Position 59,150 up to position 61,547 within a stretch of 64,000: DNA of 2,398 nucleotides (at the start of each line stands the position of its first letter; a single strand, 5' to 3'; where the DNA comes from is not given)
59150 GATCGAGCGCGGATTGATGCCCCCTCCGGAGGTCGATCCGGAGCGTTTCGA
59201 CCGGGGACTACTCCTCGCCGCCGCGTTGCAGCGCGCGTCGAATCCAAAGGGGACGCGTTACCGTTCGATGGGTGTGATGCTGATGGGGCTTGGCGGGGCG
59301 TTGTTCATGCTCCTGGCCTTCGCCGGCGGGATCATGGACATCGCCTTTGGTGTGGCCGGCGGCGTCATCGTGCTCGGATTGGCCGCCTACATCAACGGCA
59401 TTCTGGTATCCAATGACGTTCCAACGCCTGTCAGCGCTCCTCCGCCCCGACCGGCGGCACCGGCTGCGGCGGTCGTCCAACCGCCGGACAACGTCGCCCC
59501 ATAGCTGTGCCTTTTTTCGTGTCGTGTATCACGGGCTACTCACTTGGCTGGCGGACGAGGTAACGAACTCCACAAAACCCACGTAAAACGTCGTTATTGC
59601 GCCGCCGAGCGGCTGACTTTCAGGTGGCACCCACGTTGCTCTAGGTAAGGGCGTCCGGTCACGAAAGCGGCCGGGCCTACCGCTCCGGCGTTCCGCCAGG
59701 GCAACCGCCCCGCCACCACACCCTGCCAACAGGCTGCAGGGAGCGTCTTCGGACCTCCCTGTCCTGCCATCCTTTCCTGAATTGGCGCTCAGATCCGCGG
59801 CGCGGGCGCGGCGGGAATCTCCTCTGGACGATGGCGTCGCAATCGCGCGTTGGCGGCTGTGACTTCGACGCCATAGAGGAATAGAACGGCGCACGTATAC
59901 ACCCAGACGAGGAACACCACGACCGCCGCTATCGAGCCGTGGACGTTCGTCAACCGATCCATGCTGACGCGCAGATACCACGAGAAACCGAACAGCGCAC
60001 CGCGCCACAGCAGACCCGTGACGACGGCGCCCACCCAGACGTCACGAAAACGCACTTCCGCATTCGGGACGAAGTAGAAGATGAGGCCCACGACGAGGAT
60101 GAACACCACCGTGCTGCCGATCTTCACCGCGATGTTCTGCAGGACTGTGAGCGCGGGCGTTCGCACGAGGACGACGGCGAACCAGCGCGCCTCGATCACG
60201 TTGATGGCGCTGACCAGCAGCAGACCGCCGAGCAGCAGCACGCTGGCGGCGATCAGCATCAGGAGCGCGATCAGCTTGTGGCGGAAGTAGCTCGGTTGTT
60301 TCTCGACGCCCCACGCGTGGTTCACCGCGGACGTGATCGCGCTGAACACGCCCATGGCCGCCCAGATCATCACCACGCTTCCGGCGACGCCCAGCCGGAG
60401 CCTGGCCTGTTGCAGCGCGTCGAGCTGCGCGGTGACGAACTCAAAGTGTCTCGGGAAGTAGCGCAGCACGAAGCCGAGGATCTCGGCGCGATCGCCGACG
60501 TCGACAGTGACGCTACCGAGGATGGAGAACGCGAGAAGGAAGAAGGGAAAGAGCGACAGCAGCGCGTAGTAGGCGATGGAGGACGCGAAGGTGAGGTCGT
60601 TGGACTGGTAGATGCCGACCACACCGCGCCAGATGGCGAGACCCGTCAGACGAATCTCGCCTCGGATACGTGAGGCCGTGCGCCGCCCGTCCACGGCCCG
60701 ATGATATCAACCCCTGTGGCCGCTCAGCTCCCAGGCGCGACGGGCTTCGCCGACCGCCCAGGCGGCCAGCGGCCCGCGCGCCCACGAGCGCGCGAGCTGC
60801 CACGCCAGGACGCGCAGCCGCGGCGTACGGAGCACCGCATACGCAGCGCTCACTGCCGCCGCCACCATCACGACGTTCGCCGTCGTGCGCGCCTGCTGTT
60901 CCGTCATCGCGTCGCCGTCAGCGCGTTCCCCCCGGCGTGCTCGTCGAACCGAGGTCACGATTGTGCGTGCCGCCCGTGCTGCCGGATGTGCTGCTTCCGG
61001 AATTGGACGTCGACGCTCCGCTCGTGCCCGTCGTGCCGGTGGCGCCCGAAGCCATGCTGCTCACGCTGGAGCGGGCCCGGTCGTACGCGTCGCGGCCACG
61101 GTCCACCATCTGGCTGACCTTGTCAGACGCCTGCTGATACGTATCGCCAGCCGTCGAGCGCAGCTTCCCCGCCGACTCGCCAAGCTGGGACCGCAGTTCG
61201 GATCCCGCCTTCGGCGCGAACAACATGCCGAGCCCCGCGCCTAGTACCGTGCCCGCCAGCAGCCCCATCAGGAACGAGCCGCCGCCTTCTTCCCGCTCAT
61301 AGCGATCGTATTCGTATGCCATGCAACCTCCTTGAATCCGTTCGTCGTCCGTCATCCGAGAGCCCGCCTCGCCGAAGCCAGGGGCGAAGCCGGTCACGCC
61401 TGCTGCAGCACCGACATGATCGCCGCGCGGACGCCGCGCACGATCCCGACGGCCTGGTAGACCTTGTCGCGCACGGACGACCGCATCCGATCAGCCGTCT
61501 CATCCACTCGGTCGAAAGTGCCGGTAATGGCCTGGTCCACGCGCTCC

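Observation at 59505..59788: Orphan consensus sigma-54 promoter followed by a structured, ORF-free ~130-nt segment: candidate sigma-54-dependent sRNA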

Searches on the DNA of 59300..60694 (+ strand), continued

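Call 38: search_with_rna_model(model_id=R1, sources=[L153, L154, L155, L156, L157, L158, L159, L160, L161, L162, L163, L164, L165, L166, L167, L168, L169, L170, L171, L172, L173, L174, L175, L176, L177, L178, L179, L180, L181, L182, L183, L184, L185, L186, L187, L188, L189, L190, L191, L192, L193, L194, L195, L196, L197, L198, L199, L200, L201, L202, L203, L204, L205, L206, L207, L208, L209, L210, L211, L212, L213, L214], max_evalue=0.01)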
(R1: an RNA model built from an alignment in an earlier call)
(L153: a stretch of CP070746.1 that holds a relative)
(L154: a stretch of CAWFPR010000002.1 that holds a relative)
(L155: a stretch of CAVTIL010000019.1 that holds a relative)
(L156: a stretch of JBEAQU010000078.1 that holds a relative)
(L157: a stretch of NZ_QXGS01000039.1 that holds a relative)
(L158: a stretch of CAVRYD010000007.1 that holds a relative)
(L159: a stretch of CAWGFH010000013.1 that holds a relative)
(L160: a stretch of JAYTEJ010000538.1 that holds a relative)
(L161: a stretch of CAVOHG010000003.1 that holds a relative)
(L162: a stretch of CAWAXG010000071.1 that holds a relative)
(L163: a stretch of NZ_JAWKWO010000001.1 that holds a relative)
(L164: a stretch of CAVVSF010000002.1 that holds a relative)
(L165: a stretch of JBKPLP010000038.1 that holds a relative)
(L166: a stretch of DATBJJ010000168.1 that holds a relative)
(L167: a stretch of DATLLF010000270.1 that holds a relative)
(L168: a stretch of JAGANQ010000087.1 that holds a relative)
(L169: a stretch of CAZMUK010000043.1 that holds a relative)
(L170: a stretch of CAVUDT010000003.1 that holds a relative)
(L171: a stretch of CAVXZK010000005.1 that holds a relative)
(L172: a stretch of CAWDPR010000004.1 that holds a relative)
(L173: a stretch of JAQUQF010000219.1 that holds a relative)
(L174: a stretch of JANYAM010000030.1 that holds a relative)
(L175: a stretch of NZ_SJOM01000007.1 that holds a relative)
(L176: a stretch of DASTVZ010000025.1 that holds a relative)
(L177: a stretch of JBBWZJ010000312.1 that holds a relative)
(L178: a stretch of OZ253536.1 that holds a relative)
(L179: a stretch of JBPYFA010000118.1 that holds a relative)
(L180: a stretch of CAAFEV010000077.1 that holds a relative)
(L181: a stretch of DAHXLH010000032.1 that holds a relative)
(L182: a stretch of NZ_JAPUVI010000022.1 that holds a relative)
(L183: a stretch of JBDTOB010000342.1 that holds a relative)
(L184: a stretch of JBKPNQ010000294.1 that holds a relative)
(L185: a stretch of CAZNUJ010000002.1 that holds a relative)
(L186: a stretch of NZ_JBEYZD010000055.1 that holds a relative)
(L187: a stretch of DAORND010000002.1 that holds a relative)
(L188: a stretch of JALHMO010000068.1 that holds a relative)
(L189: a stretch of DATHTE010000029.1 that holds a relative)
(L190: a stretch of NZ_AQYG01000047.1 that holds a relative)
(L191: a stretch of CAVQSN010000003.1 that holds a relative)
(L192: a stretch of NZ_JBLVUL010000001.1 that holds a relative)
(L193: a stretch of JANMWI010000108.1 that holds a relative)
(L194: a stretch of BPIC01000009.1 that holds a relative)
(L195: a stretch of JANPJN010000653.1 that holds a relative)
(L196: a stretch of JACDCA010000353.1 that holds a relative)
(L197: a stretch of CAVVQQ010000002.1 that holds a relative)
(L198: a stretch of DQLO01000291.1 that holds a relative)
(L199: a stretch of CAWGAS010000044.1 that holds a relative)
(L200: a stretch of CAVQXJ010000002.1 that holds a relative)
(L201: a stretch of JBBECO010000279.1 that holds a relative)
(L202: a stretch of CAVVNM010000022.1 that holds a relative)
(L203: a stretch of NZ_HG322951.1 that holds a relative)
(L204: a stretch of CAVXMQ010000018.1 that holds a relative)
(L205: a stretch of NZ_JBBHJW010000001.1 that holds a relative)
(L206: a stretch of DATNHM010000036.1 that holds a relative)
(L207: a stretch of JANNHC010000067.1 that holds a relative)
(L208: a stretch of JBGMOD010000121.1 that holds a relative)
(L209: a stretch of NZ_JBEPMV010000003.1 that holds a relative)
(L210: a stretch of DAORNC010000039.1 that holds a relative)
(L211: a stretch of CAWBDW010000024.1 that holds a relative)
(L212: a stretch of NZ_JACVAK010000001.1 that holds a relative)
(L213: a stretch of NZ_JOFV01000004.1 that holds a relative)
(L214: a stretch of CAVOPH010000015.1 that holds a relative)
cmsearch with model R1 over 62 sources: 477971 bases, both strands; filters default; matches with E-value up to 0.01: 30.
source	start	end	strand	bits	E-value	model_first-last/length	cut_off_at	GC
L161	1445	1575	+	120.6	9.4e-24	1-129/129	no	0.68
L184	5735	5861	-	117.4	4.7e-23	1-129/129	no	0.69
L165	7504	7630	-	115.5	1.2e-22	1-129/129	no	0.68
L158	1890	2017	-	115.3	1.3e-22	1-129/129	no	0.68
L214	173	300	+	114.9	1.6e-22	1-129/129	no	0.68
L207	1390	1516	-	114.5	2e-22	1-129/129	no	0.69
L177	4600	4730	-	114.5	2e-22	1-129/129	no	0.71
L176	2667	2794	+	113.9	2.6e-22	1-129/129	no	0.67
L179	2229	2356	+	112.4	5.6e-22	1-129/129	no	0.67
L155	6986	7113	+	111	1.1e-21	1-129/129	no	0.7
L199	2957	3086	+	107.8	5.3e-21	1-129/129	no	0.69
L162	5974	6103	-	103.3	5.1e-20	1-129/129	no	0.65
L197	1098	1222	+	101.8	1.1e-19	1-129/129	no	0.7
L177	4278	4409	-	95.7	2.2e-18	1-129/129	no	0.7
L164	617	751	+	94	5.2e-18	1-129/129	no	0.69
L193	1693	1817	-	92.5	1.1e-17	1-129/129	no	0.68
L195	2518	2650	+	91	2.3e-17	1-129/129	no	0.7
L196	464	591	+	89.2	5.5e-17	1-129/129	no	0.62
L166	7157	7292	-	87.1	1.6e-16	1-129/129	no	0.69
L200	7054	7181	-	87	1.7e-16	1-129/129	no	0.65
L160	2177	2303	-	86.7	1.9e-16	1-129/129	no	0.74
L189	422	550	-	85.7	3.2e-16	1-129/129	no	0.62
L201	3441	3564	-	83.7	8.4e-16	1-129/129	no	0.62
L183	3571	3691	+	82.4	1.6e-15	1-129/129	no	0.74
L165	7261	7381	-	80.9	3.4e-15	1-129/129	no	0.7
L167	4861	4979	-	71.3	4.1e-13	1-129/129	no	0.66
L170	6914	7027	-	70.7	5.5e-13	1-129/129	no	0.63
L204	4538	4661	+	66.7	3.9e-12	1-129/129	no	0.65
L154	1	84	-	59.5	1.4e-10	1-84/129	3'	0.67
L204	4614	4655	-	25.6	0.0029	79-120/129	no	0.71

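Call 39: search_with_rna_model(model_id=R1, sources=[window, L001, L002, L003, L004, L005, L006, L007, L008, L009, L010, L013, L014, L018, L024, L025, L026, L032, L033, L034, L038, L053, L057, L060, L067, L070, L071, L092, L094, L105, L106, L114, L117, L126, L133, L134, L137, L139, L140, L141, L145, L152, L155, L158, L160, L161, L162, L164, L165, L166, L167, L170, L176, L177, L179, L183, L184, L189, L193, L195, L196, L197, L199, L200, L201, L204, L207, L214], max_evalue=1e-9, make_alignment=true)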
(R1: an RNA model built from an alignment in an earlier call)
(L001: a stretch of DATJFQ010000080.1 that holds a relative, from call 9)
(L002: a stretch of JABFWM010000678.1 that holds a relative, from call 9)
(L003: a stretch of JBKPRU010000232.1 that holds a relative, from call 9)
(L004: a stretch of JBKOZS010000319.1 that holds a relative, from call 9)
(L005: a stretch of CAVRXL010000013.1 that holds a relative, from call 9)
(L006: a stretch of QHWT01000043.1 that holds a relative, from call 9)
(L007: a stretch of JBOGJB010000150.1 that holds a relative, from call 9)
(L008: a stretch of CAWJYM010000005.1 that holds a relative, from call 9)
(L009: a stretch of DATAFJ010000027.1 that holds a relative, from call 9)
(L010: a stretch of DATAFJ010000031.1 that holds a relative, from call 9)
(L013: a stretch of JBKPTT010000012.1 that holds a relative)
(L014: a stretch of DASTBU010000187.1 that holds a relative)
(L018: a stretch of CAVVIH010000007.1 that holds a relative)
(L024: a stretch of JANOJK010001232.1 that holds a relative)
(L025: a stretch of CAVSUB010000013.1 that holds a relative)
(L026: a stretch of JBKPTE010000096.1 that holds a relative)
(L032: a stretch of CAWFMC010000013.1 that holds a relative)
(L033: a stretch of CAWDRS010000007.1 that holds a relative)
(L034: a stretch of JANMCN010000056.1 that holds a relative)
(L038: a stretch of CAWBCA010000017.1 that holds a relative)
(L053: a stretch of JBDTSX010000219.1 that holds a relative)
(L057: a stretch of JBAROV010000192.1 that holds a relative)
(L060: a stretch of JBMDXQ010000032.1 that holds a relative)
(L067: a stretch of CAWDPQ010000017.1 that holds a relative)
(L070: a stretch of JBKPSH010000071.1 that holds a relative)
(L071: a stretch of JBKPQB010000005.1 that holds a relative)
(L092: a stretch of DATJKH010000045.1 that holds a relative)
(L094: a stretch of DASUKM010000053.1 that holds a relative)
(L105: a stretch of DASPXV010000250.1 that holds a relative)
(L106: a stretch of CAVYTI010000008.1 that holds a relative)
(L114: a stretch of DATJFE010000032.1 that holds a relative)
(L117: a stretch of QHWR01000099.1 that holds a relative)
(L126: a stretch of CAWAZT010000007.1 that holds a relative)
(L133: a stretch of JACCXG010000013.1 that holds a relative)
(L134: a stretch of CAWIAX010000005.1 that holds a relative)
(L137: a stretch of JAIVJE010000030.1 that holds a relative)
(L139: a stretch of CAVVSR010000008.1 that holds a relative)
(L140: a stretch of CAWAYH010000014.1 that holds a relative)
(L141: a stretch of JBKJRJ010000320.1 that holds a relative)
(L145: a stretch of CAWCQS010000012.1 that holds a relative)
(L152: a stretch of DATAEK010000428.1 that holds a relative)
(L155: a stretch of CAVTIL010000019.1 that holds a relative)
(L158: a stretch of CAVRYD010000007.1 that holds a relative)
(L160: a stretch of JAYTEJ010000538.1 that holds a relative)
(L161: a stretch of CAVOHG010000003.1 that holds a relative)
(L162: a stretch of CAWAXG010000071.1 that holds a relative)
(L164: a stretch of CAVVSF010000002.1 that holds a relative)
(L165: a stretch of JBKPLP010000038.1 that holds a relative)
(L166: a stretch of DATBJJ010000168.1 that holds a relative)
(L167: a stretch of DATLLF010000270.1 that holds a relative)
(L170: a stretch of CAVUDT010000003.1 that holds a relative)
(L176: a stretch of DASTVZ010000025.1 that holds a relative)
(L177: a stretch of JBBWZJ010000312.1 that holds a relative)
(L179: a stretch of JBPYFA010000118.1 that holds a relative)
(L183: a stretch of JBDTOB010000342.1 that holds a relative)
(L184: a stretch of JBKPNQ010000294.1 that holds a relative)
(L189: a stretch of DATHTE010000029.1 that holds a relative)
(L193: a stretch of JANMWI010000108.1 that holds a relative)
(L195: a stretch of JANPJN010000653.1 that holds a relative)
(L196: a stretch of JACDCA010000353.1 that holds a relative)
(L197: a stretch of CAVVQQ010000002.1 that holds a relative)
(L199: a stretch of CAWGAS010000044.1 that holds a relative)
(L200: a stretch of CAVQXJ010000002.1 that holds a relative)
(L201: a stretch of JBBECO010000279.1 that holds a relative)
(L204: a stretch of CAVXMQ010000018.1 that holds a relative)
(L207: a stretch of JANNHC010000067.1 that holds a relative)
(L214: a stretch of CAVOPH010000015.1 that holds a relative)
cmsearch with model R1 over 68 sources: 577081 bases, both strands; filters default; matches with E-value up to 1e-9: 73.
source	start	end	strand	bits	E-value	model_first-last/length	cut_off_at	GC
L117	686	815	-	129.8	1.2e-25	1-129/129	no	0.68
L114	69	198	+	128.3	2.5e-25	1-129/129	no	0.69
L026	6584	6710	+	125.8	8.6e-25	1-129/129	no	0.7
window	59649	59777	+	124.4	1.7e-24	1-129/129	no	0.71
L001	6561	6689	-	123.8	2.3e-24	1-129/129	no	0.71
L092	5893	6019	-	123.4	2.9e-24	1-129/129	no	0.67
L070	1632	1758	-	121.9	6e-24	1-129/129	no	0.67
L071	4959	5086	+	121.8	6.2e-24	1-129/129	no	0.71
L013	5050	5175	+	121.7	6.5e-24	1-129/129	no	0.67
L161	1445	1575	+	120.6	1.1e-23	1-129/129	no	0.68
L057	555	681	-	120.5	1.2e-23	1-129/129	no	0.65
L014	1540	1662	-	119.4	2e-23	1-129/129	no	0.67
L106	3159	3286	+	119.4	2.1e-23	1-129/129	no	0.67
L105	2849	2977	-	117.8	4.6e-23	1-129/129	no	0.68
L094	4522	4648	+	117.6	5e-23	1-129/129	no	0.7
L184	5735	5861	-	117.4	5.7e-23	1-129/129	no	0.69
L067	6982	7107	+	117.1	6.6e-23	1-129/129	no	0.65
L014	1304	1432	-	116.5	8.9e-23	1-129/129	no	0.64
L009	5779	5905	+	116.2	1e-22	1-129/129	no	0.68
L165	7504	7630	-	115.5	1.5e-22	1-129/129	no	0.68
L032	1956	2084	+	115.4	1.5e-22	1-129/129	no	0.67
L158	1890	2017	-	115.3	1.6e-22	1-129/129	no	0.68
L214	173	300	+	114.9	1.9e-22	1-129/129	no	0.68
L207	1390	1516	-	114.5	2.4e-22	1-129/129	no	0.69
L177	4600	4730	-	114.5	2.4e-22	1-129/129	no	0.71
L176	2667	2794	+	113.9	3.1e-22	1-129/129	no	0.67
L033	2150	2277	+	113.7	3.6e-22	1-129/129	no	0.61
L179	2229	2356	+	112.4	6.7e-22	1-129/129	no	0.67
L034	498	626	-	112.1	7.8e-22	1-129/129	no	0.71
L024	4987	5112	-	112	8.1e-22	1-129/129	no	0.69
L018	4972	5113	+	111.5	1e-21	1-129/129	no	0.63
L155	6986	7113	+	111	1.4e-21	1-129/129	no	0.7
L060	4937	5066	-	109.7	2.6e-21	1-129/129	no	0.64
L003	8223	8342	-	109.4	2.9e-21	1-129/129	no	0.66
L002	3513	3636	-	109.2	3.2e-21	1-129/129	no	0.67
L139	4814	4945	-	109.1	3.5e-21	1-129/129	no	0.64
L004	5937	6070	-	108.1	5.6e-21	1-129/129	no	0.64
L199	2957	3086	+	107.8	6.4e-21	1-129/129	no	0.69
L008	4994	5118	+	106.2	1.5e-20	1-129/129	no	0.62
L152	5115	5277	+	105.4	2.2e-20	1-129/129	no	0.68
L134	1935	2060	-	105.2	2.3e-20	1-129/129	no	0.67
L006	7486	7610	-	104.7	3.1e-20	1-129/129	no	0.67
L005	4992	5118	+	104.3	3.8e-20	1-129/129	no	0.63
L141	657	783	+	103.6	5.3e-20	1-129/129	no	0.73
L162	5974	6103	-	103.3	6.1e-20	1-129/129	no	0.65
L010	4994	5120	+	102.4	9.6e-20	1-129/129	no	0.65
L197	1098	1222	+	101.8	1.3e-19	1-129/129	no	0.7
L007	4995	5123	+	100.1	2.9e-19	1-129/129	no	0.64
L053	2627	2758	-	98.6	6.5e-19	1-129/129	no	0.64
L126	2571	2697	-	96.5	1.8e-18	1-129/129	no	0.65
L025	323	447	-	96.4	1.9e-18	1-129/129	no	0.62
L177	4278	4409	-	95.7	2.6e-18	1-129/129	no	0.7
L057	384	508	-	94.2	5.7e-18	1-129/129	no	0.58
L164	617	751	+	94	6.3e-18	1-129/129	no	0.69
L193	1693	1817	-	92.5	1.3e-17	1-129/129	no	0.68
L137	4856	4994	-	92.2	1.6e-17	1-129/129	no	0.68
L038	7745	7871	-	92.1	1.6e-17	1-129/129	no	0.67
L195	2518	2650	+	91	2.7e-17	1-129/129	no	0.7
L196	464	591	+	89.2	6.6e-17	1-129/129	no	0.62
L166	7157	7292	-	87.1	1.9e-16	1-129/129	no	0.69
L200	7054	7181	-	87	2e-16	1-129/129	no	0.65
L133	7288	7415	-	86.9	2.1e-16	1-129/129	no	0.65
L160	2177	2303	-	86.7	2.3e-16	1-129/129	no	0.74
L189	422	550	-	85.7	3.9e-16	1-129/129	no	0.62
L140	6986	7116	+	85.5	4.3e-16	1-129/129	no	0.66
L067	7190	7317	+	84.5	6.8e-16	1-129/129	no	0.62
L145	1038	1167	+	83.7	1e-15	1-129/129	no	0.66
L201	3441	3564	-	83.7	1e-15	1-129/129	no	0.62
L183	3571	3691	+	82.4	1.9e-15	1-129/129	no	0.74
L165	7261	7381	-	80.9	4.1e-15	1-129/129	no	0.7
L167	4861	4979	-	71.3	4.9e-13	1-129/129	no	0.66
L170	6914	7027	-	70.7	6.6e-13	1-129/129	no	0.63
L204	4538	4661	+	66.7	4.7e-12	1-129/129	no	0.65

Alignment A4: 73 matches aligned to the model, 190 columns, each read 5' to 3' on its own strand. Consensus structure (alignment columns), stored with it:
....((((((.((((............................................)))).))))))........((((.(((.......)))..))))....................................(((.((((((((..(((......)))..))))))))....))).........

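Call 66: search_rna_families(sources=[L095, L160, L114, L183, L002], threshold=evalue, max_evalue=1)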
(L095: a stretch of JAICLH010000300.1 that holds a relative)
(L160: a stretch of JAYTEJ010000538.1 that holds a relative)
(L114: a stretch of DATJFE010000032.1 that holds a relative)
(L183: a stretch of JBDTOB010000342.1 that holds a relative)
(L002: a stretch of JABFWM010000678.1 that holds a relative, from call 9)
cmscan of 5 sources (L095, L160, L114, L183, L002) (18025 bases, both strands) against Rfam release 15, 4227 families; matches with E-value up to 1: 3.
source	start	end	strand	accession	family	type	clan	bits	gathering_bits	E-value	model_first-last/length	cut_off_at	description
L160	1390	1463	-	RF02248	Six3os1_3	Gene; lncRNA;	-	23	40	0.027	1-75/75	no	Six3os1 conserved region 3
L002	2299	2355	-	RF01668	P10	Gene; sRNA;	-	19.6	37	0.93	1-72/72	no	Pseudomonas sRNA P10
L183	965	1040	+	RF00223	IRES_Bip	Cis-reg; IRES;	-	15.2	40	0.64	1-263/263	no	bip internal ribosome entry site (IRES)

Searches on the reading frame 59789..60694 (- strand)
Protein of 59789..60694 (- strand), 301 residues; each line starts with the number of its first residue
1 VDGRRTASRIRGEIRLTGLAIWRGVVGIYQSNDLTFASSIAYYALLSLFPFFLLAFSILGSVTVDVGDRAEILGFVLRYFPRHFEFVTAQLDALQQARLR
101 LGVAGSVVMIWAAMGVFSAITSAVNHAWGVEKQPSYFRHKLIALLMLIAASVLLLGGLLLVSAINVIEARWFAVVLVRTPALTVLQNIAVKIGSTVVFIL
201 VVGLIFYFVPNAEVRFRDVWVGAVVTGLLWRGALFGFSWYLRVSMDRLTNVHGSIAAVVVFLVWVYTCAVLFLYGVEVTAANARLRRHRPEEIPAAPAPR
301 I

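Call 6: search_protein_families(library=pfam, proteins=[window:59789-60694:-], max_evalue=0.01)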
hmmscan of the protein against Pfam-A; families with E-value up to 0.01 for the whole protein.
window:59789-60694:- (301 aa): 1 family
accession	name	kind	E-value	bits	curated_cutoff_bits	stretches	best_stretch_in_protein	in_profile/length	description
PF03631.20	Virul_fac_BrkB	-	2.5e-48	165.4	33.7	1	35-281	7-254/259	Virulence factor BrkB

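Call 9: find_related_loci(query=window:59789-60694:-, collection=genome_contigs, flank=4000)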
Query window:59789-60694:- (301 aa) in genome_contigs; peptide patterns used: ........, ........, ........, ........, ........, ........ (x = any residue, [..] = any of these).
68 stretches matched a pattern; 12 encode a relative of the query (tblastn E <= 1e-3); 12 distinct loci.
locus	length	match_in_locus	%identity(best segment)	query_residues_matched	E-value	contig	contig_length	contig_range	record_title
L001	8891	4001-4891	91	5-301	3e-168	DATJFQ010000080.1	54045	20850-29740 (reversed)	MAG TPA_asm: Vicinamibacterales bacterium isolate SMAG_U15464 k141_13366636, whole genome shotgun sequence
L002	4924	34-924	81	4-301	2e-144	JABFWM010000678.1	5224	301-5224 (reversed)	MAG: Acidobacteria bacterium isolate Bin1.33 NODE_11130_length_5224_cov_2.402375, whole genome shotgun sequence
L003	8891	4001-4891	82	4-301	2e-140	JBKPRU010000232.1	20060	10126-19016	MAG: Acidobacteriota bacterium isolate GS_EKS_MAG_00040 GS_EKS_000002950917, whole genome shotgun sequence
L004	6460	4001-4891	80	4-301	4e-130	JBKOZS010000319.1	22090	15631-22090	MAG: Acidobacteriota bacterium isolate GB_HAYS_MAG_00028 GB_HAYS_000000714773, whole genome shotgun sequence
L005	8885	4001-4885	68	5-301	1e-110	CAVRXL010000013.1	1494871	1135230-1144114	MAG: uncultured Acidobacteriota bacterium isolate MFD06229.bin.1.246 genome assembly, contig: contig_9508, whole genome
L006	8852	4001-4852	82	5-289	1e-136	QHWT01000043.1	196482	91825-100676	MAG: Acidobacteria bacterium isolate gp6 AA36 14_0927_09_20cm_scaffold_85_curated, whole genome shotgun sequence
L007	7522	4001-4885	68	5-301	3e-110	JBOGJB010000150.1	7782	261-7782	MAG: Vicinamibacterales bacterium isolate M3-S_metawrap_bin.293 k127_743519, whole genome shotgun sequence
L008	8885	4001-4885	68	5-301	3e-110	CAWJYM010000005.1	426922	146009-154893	MAG: uncultured Acidobacteriota bacterium isolate MFD06742.bin.1.259 genome assembly, contig: contig_48678, whole genome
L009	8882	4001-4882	69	5-300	2e-109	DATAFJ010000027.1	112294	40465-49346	MAG TPA_asm: Vicinamibacterales bacterium isolate SMAG_U6800 k141_2186161, whole genome shotgun sequence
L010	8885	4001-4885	66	5-301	2e-99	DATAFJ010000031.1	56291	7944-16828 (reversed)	MAG TPA_asm: Vicinamibacterales bacterium isolate SMAG_U6800 k141_4340657, whole genome shotgun sequence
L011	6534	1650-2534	66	5-301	2e-99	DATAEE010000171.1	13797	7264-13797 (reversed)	MAG TPA_asm: Vicinamibacterales bacterium isolate SMAG_U6769 k141_3637787, whole genome shotgun sequence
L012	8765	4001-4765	23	37-290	5e-10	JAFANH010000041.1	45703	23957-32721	MAG: Burkholderiaceae bacterium isolate CP_BE_RX_R2_15 BE_RX_R2_k147_1133893, whole genome shotgun sequence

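Call 46: search_protein_families(library=ncbifam, proteins=[window:59789-60694:-], max_evalue=0.001)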
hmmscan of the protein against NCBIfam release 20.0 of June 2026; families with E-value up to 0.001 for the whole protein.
window:59789-60694:- (301 aa): 4 families
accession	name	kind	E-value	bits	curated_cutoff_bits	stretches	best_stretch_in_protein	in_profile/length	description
TIGR00765.1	yihY_not_rbn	subfamily_domain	1.2e-30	107.2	73.15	1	32-280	14-254/259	YihY family inner membrane protein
NF003256.0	PRK04214.1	equivalog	8.7e-25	87.5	500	1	35-285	34-276/412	ribonuclease BN/unknown domain fusion protein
NF002457.0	PRK01637.1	equivalog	4.4e-22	78.6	307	1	35-288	34-280/295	virulence factor BrkB family protein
TIGR00766.1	TIGR00766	equivalog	7.8e-06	25.4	213.65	1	35-277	17-257/263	inner membrane protein YhjD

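Call 50: find_encoding_contigs(protein=window:59789-60694:-, flank=3000, max_places=4)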
Protein window:59789-60694:- (301 aa): no gene with exactly this product is on record in the collection.

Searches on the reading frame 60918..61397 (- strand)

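Call 6: search_protein_families(library=pfam, proteins=[window:60918-61397:-], max_evalue=0.01)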
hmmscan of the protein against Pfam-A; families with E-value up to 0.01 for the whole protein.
window:60918-61397:- (159 aa): 1 family
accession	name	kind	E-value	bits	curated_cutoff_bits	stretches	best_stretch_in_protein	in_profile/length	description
PF12732.12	YtxH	-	1.9e-16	60.7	37.5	1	43-112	1-70/71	YtxH-like protein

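Call 46: search_protein_families(library=ncbifam, proteins=[window:60918-61397:-], max_evalue=0.001)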
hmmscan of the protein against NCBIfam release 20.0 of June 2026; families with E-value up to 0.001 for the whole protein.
window:60918-61397:- (159 aa): 1 family
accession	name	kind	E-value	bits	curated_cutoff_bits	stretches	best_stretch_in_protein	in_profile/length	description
NF041669.1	GvpT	domain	1.5e-05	25.6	80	1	47-108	6-65/123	GvpT/GvpP family gas vesicle accessory protein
